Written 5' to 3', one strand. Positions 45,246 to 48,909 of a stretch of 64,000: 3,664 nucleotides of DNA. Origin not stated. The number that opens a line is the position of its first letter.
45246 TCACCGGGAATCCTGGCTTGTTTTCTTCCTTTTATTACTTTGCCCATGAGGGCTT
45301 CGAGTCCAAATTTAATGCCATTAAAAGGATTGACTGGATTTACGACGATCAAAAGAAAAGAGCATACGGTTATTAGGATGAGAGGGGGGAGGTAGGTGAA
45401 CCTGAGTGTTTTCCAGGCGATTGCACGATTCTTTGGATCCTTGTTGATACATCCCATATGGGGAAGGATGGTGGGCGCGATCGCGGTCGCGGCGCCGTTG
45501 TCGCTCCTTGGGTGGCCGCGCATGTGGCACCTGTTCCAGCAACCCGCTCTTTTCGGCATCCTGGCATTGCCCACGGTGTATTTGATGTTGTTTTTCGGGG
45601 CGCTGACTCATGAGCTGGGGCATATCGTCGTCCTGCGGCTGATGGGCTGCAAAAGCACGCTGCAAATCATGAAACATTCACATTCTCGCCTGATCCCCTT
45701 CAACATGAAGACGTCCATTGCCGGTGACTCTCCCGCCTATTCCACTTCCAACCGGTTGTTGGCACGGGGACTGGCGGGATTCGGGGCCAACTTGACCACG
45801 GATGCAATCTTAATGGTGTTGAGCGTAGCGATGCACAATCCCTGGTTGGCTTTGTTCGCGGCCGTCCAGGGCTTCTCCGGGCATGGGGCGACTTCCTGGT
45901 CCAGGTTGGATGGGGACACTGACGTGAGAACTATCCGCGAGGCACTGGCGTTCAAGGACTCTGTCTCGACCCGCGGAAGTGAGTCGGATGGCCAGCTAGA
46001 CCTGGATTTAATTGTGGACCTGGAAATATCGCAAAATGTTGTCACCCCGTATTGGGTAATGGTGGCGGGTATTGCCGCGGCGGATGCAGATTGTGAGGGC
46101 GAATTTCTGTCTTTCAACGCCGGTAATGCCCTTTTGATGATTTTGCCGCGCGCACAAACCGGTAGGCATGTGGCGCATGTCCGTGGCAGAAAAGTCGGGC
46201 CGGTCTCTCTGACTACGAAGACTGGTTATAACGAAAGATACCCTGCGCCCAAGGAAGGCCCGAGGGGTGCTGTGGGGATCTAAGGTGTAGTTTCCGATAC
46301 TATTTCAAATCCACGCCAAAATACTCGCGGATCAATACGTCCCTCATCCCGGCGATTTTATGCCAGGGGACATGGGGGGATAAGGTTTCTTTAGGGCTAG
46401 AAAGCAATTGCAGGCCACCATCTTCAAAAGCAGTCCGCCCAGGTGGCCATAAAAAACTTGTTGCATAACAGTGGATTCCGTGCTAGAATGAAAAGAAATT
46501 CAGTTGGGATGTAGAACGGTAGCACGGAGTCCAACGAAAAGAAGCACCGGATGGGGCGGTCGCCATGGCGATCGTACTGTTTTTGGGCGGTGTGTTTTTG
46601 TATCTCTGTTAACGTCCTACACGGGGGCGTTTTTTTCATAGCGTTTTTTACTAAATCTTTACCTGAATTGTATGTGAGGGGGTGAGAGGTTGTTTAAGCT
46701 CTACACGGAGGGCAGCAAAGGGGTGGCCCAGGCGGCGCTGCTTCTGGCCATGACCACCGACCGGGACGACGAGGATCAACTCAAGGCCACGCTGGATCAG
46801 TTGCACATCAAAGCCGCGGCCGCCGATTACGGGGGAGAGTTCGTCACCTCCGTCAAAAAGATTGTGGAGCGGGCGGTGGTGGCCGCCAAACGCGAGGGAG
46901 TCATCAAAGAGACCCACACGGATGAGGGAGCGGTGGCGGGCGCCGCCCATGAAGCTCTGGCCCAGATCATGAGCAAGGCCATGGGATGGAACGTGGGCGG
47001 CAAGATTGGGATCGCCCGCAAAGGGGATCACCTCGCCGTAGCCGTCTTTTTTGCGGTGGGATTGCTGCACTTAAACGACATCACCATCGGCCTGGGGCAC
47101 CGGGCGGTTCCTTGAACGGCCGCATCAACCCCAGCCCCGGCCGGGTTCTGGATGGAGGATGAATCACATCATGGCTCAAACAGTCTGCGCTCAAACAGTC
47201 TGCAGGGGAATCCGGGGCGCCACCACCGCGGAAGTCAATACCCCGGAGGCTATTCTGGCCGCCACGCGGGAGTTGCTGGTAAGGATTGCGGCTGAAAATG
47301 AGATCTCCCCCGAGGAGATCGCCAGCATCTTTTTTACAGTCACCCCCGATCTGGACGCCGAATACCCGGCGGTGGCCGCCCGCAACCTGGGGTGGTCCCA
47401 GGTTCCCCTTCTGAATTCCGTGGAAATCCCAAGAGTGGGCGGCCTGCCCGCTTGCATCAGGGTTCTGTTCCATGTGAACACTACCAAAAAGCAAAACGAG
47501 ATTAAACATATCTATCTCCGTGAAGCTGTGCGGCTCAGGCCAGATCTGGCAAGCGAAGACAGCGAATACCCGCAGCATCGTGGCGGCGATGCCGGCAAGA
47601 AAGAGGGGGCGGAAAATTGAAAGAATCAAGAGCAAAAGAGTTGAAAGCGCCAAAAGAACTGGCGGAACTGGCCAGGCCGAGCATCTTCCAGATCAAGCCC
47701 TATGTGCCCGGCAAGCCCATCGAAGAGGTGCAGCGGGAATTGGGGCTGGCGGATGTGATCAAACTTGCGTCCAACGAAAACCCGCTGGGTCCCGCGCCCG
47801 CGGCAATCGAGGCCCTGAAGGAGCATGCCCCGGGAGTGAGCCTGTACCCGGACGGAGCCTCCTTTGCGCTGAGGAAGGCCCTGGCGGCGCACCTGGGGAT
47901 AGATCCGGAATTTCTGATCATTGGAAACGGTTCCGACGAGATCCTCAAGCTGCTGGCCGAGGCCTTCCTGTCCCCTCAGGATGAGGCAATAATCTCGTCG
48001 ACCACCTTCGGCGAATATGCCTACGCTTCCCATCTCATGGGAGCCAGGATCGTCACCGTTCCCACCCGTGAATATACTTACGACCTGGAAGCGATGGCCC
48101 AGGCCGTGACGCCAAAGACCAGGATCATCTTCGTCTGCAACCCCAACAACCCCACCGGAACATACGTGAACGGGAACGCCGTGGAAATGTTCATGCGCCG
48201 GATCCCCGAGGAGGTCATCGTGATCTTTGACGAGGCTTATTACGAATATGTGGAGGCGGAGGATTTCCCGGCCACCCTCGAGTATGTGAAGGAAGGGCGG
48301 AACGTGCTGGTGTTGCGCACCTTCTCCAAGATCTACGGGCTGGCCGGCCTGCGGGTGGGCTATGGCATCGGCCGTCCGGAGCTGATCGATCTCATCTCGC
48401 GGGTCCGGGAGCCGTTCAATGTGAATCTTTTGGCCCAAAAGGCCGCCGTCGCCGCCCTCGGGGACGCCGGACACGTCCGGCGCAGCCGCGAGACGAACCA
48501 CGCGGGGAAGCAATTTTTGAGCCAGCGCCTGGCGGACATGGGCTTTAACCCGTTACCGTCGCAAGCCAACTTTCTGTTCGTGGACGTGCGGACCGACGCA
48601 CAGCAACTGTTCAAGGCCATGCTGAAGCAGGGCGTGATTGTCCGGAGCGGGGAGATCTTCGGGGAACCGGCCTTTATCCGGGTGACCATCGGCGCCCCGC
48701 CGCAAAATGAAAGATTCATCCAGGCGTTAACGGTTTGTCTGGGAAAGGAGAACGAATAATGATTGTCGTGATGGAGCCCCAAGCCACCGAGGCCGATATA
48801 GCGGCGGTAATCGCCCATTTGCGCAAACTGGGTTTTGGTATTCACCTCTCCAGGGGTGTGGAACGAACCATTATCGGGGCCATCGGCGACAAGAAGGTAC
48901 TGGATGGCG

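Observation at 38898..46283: Compact AT-rich cluster predicted to make a Cys-free peptide tailored by three radical SAM enzymes, fitting no named RiPP class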

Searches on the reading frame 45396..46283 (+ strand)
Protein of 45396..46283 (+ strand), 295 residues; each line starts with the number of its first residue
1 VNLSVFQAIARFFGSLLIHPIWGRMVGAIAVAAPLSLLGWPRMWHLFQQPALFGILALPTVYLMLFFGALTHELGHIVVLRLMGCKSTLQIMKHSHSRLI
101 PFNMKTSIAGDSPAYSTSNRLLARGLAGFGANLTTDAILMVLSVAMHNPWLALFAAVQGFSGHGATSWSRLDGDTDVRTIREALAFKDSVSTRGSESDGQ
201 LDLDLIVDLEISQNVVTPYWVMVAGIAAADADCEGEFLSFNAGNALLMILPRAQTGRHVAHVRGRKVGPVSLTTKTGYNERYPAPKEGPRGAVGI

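Call 5: search_protein_families(library=pfam, proteins=[window:45396-46283:+], max_evalue=0.01)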
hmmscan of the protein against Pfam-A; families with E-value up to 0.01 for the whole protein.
window:45396-46283:+ (295 aa): 1 family
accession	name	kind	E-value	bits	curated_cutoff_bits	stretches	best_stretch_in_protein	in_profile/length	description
PF02163.28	Peptidase_M50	-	0.0013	18.6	27.2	1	62-178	3-106/221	Peptidase family M50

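Call 6: search_protein_families(library=ncbifam, proteins=[window:45396-46283:+], max_evalue=0.01)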
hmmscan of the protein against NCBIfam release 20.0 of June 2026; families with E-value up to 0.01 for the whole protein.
window:45396-46283:+ (295 aa): 0 families

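Call 33: find_homologous_proteins(query=window:45396-46283:+, max_evalue=0.01)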
Query window:45396-46283:+ (295 aa): 2 proteins with E <= 0.01 among 7726 candidates.
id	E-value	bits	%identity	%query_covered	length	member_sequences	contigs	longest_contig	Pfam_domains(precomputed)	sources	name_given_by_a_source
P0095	5.6e-191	652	99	100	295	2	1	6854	-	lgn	-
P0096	7.2e-46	175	35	91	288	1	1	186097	-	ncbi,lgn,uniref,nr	ncbi:hypothetical protein IAI10_11825 [Clostridium sp. 19966]|uniref:hypothetical protein n=1 Tax=Cl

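Call 34: find_encoding_contigs(protein=P0096, flank=10000, max_places=4)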
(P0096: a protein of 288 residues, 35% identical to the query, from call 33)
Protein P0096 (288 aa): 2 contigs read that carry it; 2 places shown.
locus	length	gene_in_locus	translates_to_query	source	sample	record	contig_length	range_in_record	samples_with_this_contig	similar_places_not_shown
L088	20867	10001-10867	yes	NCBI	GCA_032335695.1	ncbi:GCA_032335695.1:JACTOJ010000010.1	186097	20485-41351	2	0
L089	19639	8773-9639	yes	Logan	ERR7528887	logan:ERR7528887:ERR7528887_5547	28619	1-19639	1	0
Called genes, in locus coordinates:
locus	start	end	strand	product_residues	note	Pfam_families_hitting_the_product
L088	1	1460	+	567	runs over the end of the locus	PF06050:HGD-D, PF01869:BcrAD_BadFG, PF05378:Hydant_A_N (faint)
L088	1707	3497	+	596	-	PF00664:ABC_membrane, PF02463:SMC_N (faint), PF13304:AAA_21 (faint), PF00005:ABC_tran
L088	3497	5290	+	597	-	PF00664:ABC_membrane (faint), PF00005:ABC_tran, PF02463:SMC_N (weak)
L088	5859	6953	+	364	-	PF04055:Radical_SAM, PF13353:Fer4_12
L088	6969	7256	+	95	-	PF05402:PqqD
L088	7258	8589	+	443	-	PF02310:B12-binding, PF04055:Radical_SAM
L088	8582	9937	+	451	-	PF02310:B12-binding, PF04055:Radical_SAM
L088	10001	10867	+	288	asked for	-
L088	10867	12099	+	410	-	PF05977:MFS_3, PF07690:MFS_1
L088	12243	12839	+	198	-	PF00300:His_Phos_1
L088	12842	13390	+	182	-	PF02283:CobU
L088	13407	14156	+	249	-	PF02654:CobS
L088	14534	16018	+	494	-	PF01656:CbiA, PF13500:AAA_26, PF07685:GATase_3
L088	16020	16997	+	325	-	PF03186:CobD_Cbib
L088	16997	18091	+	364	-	PF00155:Aminotran_1_2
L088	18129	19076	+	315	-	PF01497:Peripla_BP_2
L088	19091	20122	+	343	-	PF01032:FecCD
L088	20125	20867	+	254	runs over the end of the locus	PF02463:SMC_N (faint), PF13175:AAA_15 (weak), PF00005:ABC_tran, PF13555:AAA_29 (weak), PF13304:AAA_21 (faint)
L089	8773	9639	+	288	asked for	-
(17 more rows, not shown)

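Call 53: predict_structure(alignment_id=A4)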
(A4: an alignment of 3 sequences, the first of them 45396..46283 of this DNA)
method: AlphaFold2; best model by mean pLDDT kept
length: 295 residues; sequences in the alignment: 3
mean_pLDDT: 61.3   pTM: 0.39
mean pLDDT of the five models: 61.3, 57.0, 55.7, 55.2, 55.1
residues with pLDDT >= 90: 0; 70-90: 78; 50-70: 153; < 50: 64
segments of 3 or more residues with pLDDT < 50: 1-3, 95-101, 112-115, 162-200, 286-295
pLDDT, mean of each block of 10 residues (from residue 1): 56 58 61 64 69 63 62 66 67 48 58 52 62 70 74 67 41 42 47 45 68 67 73 77 78 75 68 65 51 28
secondary structure, 60 per line:
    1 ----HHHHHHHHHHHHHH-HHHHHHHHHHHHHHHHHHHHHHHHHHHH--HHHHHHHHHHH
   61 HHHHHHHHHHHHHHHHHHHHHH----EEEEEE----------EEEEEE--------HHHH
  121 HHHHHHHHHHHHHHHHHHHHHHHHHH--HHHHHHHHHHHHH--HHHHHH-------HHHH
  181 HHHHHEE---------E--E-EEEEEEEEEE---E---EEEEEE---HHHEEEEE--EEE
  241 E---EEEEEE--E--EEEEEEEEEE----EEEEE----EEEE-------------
elements in order: H5-18 H20-47 H50-82 E87-92 E103-108 H117-146 H149-161 H164-169 H177-185 E202-211 E219-224 E231-235 E238-241 E245-250 E256-265 E270-274 E279-282

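Call 60: fold_search(model_id=the predicted structure, library=pdb)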
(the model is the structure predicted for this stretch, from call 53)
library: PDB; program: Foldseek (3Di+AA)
matches with E <= 10: 1203; with E <= 0.001: 0
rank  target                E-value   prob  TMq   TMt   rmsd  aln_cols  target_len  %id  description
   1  4mdr_A                1.7e-03  1.00  0.24  0.29  12.0       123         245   19  Crystal structure of adaptor protein complex 4 (AP-4) mu4 subunit C-terminal domain D190A mutant, in complex with a so (released 2014-03-12)
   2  3l81_A                2.1e-03  1.00  0.24  0.28   4.2       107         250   20  Crystal structure of adaptor protein complex 4 (AP-4) mu4 subunit C-terminal domain, in complex with a sorting peptide (released 2010-06-02)
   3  7e1y_A                2.4e-03  0.69  0.18  0.11  12.1       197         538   13  Staphylothermus marinus amylopullulanase -SmApu (released 2022-02-09)
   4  9u9s_M                2.9e-03  1.00  0.24  0.19   7.6       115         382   18  ARF1(Q71L) bound M4-CTD-docked AP-4 core (released 2026-03-04)
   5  5nzu_MODEL_1_D        5.3e-03  0.99  0.20  0.15   7.1       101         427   12  The structure of the COPI coat linkage II (released 2017-06-28)
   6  5dhe_A                6.6e-03  0.99  0.19  0.44   5.5       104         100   12  Crystal structure of ChBD3 from Thermococcus kodakarensis KOD1 (released 2016-02-10)
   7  2czn_MODEL_1_A        7.0e-03  1.00  0.22  0.52   4.5        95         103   13  Solution structure of the chitin-binding domain of hyperthermophilic chitinase from pyrococcus furiosus (released 2006-07-18)
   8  7oi5_B                7.4e-03  1.00  0.22  0.22   7.9       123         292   10  Crystal structure of AP2 Mu2 - FCHO2 chimera (GST cleaved) (released 2022-06-01)
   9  3hrz_B                7.8e-03  0.84  0.18  0.21   9.4       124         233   14  Cobra Venom Factor (CVF) in complex with human factor B (released 2009-07-07)
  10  9ifr                  8.2e-03  0.98  0.19  0.39   7.6       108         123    8  CLIPPER domain from the Gram-negative fibrillar adhesin "B9T28_05395 (released 2025-11-26)
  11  4o8q_B                9.2e-03  1.00  0.21  0.25   4.4        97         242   13  Crystal structure of bovine MHD domain of the COPI delta subunit at 2.15 A resolution (released 2015-01-07)
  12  5dhd                  9.7e-03  0.99  0.19  0.45   5.1       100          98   10  Crystal structure of ChBD2 from Thermococcus kodakarensis KOD1 (released 2016-02-10)
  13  5fpi_A                1.1e-02  1.00  0.24  0.27  17.6       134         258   13  Mu2 adaptin subunit of the AP2 adaptor (C-terminal domain) complexed with Integrin alpha4 internalisation peptide QYKS (released 2016-01-20)
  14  7rwb_M                1.3e-02  1.00  0.23  0.18   8.5       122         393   10  AP2 bound to the APA domain of SGIP in the presence of heparin (released 2022-03-30)
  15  6owo_M                1.3e-02  0.98  0.21  0.16  15.1       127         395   13  CRYO-EM STRUCTURE OF PHOSPHORYLATED AP-2 CORE BOUND TO NECAP (released 2019-09-11)
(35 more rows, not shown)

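Call 62: search_solved_structures(query=A5, max_evalue=10, show_alignments=2)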
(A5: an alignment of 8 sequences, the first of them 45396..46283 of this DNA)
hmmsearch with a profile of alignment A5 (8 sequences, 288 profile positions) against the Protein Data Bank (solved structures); distinct sequences matched with E-value up to 10: 5.
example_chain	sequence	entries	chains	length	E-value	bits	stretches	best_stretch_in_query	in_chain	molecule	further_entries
4il3_A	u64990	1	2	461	0.15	14.5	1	70-155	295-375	Ste24p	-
6hum_L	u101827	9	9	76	0.59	12.5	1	14-67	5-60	NAD(P)H-quinone oxidoreductase subunit L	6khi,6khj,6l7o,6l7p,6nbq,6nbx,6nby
6nhs_A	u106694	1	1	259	0.65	12.4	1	86-154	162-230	Beta-lactamase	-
2pr5_A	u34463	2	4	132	1.4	11.3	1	175-230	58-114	Blue-light photoreceptor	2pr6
2wbx_A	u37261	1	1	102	1.5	11.2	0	157-212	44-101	CADHERIN-23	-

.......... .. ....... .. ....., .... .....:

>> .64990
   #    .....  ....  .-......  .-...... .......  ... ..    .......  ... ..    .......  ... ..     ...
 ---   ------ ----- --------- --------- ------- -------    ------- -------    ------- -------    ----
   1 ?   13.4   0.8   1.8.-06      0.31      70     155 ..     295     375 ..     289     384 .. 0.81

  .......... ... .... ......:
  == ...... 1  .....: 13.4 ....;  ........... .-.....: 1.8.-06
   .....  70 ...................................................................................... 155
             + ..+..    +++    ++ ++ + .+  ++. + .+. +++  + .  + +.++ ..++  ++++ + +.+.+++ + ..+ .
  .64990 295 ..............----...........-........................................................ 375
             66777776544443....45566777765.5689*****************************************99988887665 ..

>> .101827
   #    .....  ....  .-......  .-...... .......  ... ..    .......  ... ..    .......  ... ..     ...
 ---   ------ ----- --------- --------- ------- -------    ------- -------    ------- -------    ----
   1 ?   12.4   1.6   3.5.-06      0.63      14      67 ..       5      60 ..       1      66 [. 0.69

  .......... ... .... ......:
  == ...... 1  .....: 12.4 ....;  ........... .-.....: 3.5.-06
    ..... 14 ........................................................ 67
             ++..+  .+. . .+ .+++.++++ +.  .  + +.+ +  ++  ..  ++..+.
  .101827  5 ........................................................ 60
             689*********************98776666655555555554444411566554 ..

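Call 63: search_protein_families(library=pfam, alignment_id=A5, max_evalue=1)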
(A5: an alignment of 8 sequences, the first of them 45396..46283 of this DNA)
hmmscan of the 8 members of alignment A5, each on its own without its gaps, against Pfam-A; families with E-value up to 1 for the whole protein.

A. member 1, window:45396-46283:+ (295 aa): 1 family
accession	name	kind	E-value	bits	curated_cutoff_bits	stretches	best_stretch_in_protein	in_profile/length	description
PF02163.28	Peptidase_M50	-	0.0013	18.6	27.2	1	62-178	3-106/221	Peptidase family M50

B. families by the number of members that match (of 8 scanned): 3 families
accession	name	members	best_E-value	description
PF02163.28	Peptidase_M50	7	0.00031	Peptidase family M50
PF14707.11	Sulfatase_C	1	0.3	C-terminal region of aryl-sulfatase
PF14150.11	YesK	1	0.93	YesK-like protein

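Call 80: search_protein_representatives(alignment_id=A4)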
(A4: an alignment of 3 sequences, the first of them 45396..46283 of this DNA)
Query: 3 sequences, 295 profile positions. Proteins with E-value up to 0.001 (for the whole library): 18; up to 1e-10: 18; up to 1e-30: 8. The best 18 are listed.
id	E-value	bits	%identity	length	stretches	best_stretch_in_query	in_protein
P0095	1.7e-173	592.3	-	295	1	1-295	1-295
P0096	6.2e-148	508.3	-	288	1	1-279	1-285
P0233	2.0e-75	270.3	-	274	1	8-276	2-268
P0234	8.2e-71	255.2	-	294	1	8-284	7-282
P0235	3.2e-61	223.7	-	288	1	10-277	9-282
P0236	5.3e-59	216.4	-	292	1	11-278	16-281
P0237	1.3e-57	211.9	-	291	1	4-252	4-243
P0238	1.4e-32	129.7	-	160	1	56-190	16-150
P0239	4.8e-30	121.3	-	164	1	104-262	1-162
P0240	4.1e-28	115.0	-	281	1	10-277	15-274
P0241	1.7e-25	106.4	-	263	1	16-277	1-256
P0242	3.7e-22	95.4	-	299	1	9-277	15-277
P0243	2.4e-21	92.8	-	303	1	12-278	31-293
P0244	4.7e-20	88.5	-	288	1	12-226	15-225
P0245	3.4e-15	72.6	-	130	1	174-281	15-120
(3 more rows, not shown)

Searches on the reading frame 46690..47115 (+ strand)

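Call 5: search_protein_families(library=pfam, proteins=[window:46690-47115:+], max_evalue=0.01)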
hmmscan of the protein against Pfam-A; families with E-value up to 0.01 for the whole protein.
window:46690-47115:+ (141 aa): 1 family
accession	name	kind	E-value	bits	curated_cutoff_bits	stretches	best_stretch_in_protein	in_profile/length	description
PF09021.16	HutP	-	6.5e-49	165.9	25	1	12-138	1-128/128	HutP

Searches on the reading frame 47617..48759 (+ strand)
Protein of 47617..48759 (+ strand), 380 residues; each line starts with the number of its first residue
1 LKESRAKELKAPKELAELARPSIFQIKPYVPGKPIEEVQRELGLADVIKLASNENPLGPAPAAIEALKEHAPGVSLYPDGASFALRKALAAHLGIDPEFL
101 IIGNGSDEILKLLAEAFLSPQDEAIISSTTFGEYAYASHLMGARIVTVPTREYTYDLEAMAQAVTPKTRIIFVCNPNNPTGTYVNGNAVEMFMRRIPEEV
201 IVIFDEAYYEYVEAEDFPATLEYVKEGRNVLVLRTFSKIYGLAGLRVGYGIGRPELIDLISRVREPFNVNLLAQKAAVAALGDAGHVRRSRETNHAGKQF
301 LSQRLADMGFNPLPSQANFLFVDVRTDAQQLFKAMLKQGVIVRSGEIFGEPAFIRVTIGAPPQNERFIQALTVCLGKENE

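Call 64: list_cluster_members(proteins=[window:47617-48759:+, window:46690-47115:+, window:34909-36219:+, window:36220-37596:-, window:38898-39503:-])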
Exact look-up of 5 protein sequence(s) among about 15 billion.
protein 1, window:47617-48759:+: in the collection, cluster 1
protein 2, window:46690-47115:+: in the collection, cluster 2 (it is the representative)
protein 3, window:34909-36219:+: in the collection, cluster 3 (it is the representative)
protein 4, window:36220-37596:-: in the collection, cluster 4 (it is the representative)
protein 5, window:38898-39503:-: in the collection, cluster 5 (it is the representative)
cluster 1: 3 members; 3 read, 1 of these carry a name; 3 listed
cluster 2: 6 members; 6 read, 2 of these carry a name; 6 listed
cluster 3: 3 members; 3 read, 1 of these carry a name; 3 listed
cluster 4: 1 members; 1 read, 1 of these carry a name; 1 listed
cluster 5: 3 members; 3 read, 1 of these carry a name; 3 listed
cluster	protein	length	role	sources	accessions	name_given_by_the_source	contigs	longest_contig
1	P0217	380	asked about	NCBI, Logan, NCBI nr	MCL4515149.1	MAG: histidinol-phosphate transaminase [Firmicutes bacterium] | histidinol-phosphate transaminase [Bacillota bacterium]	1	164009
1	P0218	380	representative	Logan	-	-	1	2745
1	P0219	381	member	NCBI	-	-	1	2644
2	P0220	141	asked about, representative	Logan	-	-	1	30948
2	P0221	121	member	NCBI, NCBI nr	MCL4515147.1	MAG: HutP family protein [Firmicutes bacterium] | HutP family protein [Bacillota bacterium]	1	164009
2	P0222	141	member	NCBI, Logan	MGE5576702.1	MAG: HutP family protein [Syntrophothermus sp.]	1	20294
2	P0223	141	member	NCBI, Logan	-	-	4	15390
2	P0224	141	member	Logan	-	-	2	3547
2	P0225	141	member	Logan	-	-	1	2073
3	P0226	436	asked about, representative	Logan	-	-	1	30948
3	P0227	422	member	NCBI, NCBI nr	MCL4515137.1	MAG: NAD(P)/FAD-dependent oxidoreductase [Firmicutes bacterium] | NAD(P)/FAD-dependent oxidoreductase [Bacillota bacterium]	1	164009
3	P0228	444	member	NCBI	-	-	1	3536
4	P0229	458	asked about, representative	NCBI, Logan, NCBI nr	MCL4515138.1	MAG: aminopeptidase [Firmicutes bacterium] | aminopeptidase [Bacillota bacterium]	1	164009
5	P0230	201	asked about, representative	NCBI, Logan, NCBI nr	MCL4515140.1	MAG: RNA polymerase sigma factor [Firmicutes bacterium] | RNA polymerase sigma factor [Bacillota bacterium]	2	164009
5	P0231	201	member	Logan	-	-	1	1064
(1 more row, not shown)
